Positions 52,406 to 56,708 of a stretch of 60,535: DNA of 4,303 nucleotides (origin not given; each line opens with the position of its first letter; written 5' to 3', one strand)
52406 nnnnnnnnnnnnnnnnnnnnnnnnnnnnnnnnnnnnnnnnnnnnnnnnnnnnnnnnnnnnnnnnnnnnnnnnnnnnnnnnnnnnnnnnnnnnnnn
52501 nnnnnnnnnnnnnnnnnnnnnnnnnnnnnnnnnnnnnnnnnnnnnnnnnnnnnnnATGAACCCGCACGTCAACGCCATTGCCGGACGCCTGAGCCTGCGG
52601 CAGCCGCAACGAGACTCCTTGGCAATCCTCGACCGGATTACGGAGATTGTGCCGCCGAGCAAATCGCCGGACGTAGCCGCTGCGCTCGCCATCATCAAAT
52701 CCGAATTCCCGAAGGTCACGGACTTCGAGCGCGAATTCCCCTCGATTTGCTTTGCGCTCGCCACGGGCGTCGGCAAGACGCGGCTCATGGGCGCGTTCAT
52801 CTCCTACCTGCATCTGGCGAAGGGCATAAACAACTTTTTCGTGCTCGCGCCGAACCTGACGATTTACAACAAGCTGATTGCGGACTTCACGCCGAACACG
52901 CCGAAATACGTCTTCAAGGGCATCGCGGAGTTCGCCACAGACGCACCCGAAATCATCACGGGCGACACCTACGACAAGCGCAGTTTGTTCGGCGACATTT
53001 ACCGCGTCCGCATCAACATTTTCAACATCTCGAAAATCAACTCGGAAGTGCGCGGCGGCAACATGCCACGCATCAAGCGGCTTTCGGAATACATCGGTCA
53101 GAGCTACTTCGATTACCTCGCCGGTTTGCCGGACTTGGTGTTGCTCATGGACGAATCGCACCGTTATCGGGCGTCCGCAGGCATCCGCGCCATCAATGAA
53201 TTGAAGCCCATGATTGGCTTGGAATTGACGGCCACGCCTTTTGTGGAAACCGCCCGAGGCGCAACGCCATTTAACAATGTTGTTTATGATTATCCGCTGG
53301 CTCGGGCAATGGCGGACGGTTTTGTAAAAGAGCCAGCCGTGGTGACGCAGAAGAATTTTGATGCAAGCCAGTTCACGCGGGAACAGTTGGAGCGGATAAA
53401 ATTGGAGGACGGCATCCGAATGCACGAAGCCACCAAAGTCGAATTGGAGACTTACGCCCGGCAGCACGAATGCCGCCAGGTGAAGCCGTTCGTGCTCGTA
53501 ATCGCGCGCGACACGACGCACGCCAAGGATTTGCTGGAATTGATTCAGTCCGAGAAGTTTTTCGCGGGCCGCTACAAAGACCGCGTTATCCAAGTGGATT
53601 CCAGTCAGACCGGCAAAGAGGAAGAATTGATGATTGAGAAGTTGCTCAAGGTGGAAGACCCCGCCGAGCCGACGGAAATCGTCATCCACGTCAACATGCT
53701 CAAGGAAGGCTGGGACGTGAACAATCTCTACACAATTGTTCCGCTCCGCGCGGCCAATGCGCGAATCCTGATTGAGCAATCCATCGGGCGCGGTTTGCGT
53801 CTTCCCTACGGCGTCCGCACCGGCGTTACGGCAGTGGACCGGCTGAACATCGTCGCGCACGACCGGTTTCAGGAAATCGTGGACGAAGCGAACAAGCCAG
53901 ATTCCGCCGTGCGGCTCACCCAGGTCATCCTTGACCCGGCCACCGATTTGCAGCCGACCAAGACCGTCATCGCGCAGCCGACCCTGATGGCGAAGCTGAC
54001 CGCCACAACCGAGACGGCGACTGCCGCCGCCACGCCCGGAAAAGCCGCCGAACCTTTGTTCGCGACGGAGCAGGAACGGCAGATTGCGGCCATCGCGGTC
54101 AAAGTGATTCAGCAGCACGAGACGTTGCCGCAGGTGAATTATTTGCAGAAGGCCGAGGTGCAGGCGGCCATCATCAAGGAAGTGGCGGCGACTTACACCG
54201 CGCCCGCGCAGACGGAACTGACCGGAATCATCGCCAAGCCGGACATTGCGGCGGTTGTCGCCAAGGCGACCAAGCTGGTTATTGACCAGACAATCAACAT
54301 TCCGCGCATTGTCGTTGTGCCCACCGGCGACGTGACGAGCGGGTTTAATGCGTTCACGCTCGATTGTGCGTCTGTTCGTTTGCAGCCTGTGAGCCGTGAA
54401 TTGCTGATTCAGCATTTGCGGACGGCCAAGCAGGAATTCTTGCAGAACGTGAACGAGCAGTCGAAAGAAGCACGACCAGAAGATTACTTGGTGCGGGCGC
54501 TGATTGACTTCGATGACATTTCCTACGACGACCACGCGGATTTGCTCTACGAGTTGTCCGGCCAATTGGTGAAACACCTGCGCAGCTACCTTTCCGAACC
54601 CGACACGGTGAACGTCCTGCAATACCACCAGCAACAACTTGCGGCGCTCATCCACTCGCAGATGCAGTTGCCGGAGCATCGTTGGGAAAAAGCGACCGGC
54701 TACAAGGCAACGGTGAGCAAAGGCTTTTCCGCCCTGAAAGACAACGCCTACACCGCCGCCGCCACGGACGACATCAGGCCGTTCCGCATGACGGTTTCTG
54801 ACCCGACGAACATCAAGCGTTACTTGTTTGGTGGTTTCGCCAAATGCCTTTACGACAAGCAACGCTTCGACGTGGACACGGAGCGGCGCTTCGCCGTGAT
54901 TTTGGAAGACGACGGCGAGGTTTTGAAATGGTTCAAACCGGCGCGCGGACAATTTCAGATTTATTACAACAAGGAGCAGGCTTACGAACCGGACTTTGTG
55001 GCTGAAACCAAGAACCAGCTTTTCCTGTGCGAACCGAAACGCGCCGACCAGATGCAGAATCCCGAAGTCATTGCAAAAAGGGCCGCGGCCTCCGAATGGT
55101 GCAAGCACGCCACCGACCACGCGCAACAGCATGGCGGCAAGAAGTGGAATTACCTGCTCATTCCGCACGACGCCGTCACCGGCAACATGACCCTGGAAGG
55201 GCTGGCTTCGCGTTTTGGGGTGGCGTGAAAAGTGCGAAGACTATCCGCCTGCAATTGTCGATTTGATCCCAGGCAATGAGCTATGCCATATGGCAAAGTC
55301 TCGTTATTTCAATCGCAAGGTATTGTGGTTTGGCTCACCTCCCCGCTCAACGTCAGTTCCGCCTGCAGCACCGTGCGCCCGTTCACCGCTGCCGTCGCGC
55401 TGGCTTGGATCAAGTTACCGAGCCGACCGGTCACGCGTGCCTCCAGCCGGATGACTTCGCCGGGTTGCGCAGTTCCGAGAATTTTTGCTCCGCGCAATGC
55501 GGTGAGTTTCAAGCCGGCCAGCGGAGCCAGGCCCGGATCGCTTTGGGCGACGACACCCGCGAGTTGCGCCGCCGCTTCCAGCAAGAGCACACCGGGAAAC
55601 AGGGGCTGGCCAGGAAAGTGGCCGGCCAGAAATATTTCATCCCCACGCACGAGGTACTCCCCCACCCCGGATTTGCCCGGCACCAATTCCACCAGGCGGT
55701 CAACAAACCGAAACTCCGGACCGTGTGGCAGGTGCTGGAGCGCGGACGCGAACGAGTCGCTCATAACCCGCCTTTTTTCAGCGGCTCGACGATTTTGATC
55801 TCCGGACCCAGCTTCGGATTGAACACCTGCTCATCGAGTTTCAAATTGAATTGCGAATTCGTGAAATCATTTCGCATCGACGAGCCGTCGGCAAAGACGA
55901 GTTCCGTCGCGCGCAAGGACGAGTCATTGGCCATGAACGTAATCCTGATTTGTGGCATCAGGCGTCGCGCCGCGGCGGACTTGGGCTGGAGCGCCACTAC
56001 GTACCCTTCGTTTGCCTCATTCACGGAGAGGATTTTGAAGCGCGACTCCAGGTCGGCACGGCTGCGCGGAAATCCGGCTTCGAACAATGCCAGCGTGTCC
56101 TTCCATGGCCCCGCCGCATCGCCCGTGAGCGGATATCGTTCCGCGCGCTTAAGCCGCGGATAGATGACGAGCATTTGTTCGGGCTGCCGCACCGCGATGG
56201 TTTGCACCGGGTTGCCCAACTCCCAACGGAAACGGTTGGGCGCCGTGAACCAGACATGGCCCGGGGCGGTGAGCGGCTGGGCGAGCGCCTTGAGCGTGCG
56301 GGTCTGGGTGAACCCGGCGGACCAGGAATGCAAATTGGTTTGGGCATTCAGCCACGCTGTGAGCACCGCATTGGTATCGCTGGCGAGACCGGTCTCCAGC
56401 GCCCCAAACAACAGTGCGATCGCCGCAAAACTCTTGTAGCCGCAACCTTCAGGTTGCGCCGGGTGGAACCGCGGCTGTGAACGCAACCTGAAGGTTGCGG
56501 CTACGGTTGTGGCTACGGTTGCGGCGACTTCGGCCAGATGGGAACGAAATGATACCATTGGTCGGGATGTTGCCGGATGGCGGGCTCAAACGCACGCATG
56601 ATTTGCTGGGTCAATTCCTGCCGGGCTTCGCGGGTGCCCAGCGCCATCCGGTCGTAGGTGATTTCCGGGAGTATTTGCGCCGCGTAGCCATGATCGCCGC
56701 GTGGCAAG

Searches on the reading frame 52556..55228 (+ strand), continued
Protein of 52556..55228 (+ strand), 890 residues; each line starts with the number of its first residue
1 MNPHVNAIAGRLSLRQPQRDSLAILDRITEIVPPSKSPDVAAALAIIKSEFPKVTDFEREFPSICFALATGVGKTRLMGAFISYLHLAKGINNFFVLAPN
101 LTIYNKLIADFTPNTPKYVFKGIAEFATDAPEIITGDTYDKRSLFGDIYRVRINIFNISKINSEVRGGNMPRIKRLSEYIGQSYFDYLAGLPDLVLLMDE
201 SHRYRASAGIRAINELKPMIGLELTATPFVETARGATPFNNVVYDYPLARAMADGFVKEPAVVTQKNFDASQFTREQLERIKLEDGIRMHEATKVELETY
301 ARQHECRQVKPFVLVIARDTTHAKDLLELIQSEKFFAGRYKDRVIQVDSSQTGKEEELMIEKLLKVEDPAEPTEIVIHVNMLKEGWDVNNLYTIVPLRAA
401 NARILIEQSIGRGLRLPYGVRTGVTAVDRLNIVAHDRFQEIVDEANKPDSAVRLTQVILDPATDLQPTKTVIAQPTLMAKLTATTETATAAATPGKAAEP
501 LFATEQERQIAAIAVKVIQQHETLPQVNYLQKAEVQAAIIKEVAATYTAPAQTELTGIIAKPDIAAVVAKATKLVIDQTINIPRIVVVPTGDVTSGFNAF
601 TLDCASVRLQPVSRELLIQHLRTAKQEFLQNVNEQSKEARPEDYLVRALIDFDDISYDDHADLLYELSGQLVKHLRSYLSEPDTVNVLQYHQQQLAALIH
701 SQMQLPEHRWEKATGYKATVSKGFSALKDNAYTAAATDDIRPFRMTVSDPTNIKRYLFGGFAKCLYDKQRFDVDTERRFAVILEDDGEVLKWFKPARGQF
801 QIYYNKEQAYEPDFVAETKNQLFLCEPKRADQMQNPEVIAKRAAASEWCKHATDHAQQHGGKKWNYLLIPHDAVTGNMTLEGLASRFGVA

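Call 86: get_annotated_region(hit=H44, flank=9000)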
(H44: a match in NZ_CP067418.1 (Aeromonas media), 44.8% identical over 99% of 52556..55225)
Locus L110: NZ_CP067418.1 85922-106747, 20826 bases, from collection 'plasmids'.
description: Aeromonas media strain E31 plasmid pE31A, complete sequence
organism: Aeromonas media (NCBI taxid 651)
taxonomy: Bacteria; Pseudomonadota; Gammaproteobacteria; Aeromonadales; Aeromonadaceae; Aeromonas; Aeromonas media
host: -; source: cell culture,water; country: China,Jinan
typing (MOB-suite, as given by PLSDB): non-mobilizable; replicon IncU
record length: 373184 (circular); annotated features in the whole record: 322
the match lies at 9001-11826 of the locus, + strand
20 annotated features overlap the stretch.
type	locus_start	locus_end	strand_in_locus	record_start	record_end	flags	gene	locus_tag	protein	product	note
CDS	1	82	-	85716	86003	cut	-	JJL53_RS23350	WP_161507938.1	hypothetical protein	-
CDS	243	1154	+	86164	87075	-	-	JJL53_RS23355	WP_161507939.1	WYL domain-containing protein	-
CDS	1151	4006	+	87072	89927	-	-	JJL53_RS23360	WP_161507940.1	SNF2-related protein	-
CDS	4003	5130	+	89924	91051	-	-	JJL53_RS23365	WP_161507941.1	AAA family ATPase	-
CDS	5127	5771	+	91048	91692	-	-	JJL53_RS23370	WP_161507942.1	DUF4276 family protein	-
CDS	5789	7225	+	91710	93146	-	-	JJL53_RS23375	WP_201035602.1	site-specific DNA-methyltransferase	GO:0006306 - DNA methylation [Evidence IEA]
CDS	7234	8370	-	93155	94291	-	-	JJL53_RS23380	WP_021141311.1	ISAs1-like element ISAs12 family transposase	GO:0006313 - DNA transposition [Evidence IEA]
CDS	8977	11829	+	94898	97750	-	-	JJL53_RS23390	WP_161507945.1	DEAD/DEAH box helicase family protein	-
CDS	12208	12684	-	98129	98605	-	-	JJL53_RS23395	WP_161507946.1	Dps family protein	-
CDS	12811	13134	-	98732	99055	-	-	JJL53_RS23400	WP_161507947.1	rhodanese-like domain-containing protein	-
CDS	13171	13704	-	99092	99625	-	dsbB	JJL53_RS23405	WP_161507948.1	disulfide bond formation protein DsbB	GO:0006457 - protein folding [Evidence IEA]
CDS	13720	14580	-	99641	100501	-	-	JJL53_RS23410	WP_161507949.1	MBL fold metallo-hydrolase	-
CDS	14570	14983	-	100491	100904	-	-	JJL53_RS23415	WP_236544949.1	PaaI family thioesterase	-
CDS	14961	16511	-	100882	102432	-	-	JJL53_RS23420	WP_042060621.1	IS66 family transposase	-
CDS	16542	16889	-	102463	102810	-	tnpB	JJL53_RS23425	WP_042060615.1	IS66 family insertion sequence element accessory protein TnpB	-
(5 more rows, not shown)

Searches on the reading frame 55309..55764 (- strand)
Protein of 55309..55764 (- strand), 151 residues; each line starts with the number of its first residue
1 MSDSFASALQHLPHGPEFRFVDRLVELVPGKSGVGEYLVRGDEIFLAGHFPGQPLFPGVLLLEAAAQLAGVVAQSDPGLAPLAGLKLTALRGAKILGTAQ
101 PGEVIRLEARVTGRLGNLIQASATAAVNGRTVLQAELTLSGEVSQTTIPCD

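Call 45: search_protein_families(library=pfam, proteins=[window:55309-55764:-], max_evalue=0.001)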
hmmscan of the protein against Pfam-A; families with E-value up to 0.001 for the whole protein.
window:55309-55764:- (151 aa): 1 family
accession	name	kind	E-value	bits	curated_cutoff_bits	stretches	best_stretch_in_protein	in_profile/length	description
PF07977.19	FabA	-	7.3e-17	61.7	23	1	12-136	1-138/138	FabA-like domain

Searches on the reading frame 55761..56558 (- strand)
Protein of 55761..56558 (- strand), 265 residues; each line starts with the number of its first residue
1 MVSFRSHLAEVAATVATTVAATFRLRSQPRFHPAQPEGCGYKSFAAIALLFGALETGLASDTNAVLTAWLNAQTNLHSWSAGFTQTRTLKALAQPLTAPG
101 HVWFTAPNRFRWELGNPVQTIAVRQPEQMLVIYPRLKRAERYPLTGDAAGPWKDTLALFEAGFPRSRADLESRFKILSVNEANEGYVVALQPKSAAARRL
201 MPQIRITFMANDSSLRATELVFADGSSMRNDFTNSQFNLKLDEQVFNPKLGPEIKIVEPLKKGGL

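Call 45: search_protein_families(library=pfam, proteins=[window:55761-56558:-], max_evalue=0.001)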
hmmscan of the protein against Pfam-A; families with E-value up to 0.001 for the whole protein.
window:55761-56558:- (265 aa): 1 family
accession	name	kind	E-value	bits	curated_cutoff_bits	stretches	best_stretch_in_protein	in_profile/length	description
PF03548.22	LolA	-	6.3e-15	55.7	23.6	1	76-248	3-164/165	Outer membrane lipoprotein carrier protein LolA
